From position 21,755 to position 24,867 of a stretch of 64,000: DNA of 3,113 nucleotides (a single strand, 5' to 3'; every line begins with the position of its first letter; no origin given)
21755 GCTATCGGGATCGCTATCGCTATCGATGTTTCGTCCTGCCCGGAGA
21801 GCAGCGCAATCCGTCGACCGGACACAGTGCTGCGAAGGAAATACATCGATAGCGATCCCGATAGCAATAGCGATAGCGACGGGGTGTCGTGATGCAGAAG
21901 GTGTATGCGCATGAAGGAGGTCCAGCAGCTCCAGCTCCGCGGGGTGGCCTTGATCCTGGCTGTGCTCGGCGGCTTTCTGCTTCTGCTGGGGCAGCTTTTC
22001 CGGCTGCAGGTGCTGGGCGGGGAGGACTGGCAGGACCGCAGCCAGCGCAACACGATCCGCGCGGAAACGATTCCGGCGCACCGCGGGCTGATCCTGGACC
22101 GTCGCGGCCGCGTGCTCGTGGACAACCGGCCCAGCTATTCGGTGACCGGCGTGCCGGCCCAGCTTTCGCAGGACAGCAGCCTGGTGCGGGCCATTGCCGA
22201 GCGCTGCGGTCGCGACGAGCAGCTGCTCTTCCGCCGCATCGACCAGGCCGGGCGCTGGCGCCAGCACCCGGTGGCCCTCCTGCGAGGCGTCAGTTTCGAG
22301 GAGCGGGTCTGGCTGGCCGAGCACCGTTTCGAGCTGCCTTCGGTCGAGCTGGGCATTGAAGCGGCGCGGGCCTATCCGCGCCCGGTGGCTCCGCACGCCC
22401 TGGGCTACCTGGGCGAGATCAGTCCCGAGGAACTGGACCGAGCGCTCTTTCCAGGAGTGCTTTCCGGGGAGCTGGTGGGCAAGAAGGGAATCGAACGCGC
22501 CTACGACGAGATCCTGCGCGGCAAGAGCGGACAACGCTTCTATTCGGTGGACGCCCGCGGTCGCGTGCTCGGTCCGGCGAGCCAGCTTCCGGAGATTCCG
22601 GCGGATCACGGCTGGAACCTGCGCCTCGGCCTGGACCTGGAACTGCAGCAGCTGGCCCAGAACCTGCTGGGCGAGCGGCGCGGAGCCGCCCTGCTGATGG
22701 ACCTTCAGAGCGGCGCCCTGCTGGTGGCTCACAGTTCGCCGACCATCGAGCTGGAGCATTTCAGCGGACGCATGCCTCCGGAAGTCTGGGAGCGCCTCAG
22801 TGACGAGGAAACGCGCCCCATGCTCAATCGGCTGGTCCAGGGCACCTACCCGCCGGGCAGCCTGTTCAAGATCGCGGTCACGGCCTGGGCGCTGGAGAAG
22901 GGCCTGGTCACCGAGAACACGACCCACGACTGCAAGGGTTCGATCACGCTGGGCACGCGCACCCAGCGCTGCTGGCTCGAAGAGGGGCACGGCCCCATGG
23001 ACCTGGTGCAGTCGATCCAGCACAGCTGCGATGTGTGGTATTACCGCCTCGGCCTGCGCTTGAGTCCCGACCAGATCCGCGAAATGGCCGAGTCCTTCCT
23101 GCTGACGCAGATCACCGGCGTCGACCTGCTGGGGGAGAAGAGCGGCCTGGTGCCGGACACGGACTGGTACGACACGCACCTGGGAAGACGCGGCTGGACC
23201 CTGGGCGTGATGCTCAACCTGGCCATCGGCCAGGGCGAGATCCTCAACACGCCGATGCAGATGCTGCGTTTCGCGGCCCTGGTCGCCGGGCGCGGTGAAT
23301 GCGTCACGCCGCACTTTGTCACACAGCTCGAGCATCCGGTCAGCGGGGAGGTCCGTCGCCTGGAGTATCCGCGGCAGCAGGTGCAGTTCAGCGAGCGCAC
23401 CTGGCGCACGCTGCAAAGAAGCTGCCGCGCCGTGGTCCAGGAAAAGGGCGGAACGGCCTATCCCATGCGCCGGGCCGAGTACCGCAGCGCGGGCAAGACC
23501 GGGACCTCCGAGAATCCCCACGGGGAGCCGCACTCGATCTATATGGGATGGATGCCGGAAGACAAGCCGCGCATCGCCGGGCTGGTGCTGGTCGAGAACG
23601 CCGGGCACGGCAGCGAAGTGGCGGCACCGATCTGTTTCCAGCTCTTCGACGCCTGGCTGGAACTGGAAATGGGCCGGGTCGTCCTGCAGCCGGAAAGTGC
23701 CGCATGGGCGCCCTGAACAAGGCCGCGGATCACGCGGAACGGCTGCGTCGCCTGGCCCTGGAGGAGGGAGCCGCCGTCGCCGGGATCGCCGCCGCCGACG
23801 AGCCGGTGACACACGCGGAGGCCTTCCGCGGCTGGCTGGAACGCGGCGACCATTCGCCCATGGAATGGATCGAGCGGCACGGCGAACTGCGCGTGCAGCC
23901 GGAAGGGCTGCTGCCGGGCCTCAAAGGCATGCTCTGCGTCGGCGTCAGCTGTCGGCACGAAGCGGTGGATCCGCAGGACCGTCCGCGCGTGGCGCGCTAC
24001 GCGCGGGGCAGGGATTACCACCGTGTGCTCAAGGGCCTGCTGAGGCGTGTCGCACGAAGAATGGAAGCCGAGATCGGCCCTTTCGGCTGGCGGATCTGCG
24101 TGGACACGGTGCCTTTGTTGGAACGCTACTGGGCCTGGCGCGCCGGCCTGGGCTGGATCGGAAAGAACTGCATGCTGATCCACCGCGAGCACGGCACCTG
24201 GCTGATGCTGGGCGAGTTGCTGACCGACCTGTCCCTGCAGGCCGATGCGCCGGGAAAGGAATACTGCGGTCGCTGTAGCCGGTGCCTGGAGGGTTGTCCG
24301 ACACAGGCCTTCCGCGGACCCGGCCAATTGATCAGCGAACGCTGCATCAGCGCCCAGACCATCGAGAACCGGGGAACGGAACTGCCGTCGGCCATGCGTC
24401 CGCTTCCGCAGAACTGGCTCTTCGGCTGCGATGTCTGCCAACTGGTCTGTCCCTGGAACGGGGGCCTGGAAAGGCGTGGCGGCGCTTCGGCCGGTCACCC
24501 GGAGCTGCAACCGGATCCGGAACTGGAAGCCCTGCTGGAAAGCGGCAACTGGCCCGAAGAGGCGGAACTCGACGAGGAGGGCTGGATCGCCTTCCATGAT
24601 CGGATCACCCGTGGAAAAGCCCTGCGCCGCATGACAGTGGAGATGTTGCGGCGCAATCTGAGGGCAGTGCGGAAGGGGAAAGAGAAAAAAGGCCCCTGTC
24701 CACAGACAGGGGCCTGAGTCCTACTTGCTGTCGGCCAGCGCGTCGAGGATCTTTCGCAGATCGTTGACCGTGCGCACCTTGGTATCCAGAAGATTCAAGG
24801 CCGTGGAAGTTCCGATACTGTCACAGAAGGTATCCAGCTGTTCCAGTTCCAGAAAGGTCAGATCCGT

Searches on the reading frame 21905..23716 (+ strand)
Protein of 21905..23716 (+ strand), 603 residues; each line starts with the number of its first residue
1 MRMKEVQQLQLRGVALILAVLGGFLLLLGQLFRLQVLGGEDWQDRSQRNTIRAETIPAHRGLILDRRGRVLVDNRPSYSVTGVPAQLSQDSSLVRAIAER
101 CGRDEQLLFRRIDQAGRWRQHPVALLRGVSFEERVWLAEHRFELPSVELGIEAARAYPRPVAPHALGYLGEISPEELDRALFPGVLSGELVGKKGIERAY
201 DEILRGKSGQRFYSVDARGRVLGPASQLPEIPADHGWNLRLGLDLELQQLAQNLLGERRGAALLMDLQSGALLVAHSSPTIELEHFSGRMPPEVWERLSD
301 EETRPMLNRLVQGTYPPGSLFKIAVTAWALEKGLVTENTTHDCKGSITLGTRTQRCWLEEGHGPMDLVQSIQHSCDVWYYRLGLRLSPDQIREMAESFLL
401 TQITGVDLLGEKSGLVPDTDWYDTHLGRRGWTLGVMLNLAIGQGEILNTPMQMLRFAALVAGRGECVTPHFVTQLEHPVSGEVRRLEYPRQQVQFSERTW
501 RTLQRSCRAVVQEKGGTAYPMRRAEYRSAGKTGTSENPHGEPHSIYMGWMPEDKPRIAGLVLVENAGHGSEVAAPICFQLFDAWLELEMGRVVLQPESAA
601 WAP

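Call 32: search_protein_families(library=pfam, proteins=[window:21905-23716:+], max_evalue=0.001)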
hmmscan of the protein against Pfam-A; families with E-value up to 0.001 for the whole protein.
window:21905-23716:+ (603 aa): 2 families
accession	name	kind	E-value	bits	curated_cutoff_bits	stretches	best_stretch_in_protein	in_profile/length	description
PF00905.27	Transpeptidase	-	1.8e-49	169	22.1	1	260-579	1-296/299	Penicillin binding protein transpeptidase domain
PF03717.20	PBP_dimer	-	9.9e-36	124.3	24.4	1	56-222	2-176/180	Penicillin-binding Protein dimerisation domain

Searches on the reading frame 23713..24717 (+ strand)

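Call 44: search_protein_families(library=pfam, proteins=[window:23713-24717:+], max_evalue=0.001)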
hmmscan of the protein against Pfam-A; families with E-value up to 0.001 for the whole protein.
window:23713-24717:+ (334 aa): 3 families
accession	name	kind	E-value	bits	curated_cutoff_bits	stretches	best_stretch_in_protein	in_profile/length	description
PF13484.11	Fer4_16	-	3.9e-19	69.6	30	1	185-249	2-66/66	4Fe-4S double cluster binding domain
PF08331.15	QueG_DUF1730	-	2.8e-15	56.4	25.1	1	60-132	1-77/77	Epoxyqueuosine reductase QueG, DUF1730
PF13237.11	Fer4_10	-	0.00045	20.5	25.5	0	183-202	7-33/53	4Fe-4S dicluster domain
